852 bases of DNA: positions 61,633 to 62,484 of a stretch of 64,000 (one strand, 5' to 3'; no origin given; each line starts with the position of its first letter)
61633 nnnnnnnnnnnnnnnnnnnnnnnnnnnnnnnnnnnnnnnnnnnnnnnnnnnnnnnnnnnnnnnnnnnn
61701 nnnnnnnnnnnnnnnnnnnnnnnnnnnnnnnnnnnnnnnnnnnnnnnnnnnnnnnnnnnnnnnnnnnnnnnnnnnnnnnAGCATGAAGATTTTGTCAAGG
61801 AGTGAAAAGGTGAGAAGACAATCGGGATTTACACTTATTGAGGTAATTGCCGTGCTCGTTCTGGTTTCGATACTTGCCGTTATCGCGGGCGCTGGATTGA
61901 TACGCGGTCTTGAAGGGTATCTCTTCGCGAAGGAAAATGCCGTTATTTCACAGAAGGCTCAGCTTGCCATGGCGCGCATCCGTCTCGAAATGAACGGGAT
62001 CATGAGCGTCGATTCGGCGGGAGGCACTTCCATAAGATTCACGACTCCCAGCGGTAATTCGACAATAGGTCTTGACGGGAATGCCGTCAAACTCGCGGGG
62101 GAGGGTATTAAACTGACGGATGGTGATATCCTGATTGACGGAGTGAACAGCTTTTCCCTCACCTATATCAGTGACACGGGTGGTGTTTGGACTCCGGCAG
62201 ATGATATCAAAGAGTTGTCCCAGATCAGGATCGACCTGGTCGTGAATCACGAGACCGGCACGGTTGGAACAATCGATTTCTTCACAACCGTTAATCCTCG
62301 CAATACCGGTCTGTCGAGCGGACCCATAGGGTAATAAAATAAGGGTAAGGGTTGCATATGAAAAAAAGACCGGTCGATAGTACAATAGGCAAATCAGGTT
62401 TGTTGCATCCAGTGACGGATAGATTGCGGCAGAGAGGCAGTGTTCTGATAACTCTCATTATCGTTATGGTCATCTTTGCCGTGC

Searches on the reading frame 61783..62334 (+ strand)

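Call 6: search_protein_families(library=pfam, proteins=[window:61783-62334:+], max_evalue=0.001)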
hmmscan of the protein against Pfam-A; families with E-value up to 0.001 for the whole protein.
window:61783-62334:+ (183 aa): 1 family
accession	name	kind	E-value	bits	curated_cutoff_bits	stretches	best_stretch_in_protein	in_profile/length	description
PF07963.17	N_methyl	-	6.7e-08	32.2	21.2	1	11-35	2-26/27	Prokaryotic N-terminal methylation motif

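Call 11: search_protein_families(library=ncbifam, proteins=[window:61783-62334:+], max_evalue=0.001)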
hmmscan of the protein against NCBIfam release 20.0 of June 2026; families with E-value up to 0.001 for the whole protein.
window:61783-62334:+ (183 aa): 1 family
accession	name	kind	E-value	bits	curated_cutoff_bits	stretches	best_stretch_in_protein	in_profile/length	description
TIGR02532.1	IV_pilin_GFxxxE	domain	1.3e-07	31.2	16.3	1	13-35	1-23/24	prepilin-type N-terminal cleavage/methylation domain-containing protein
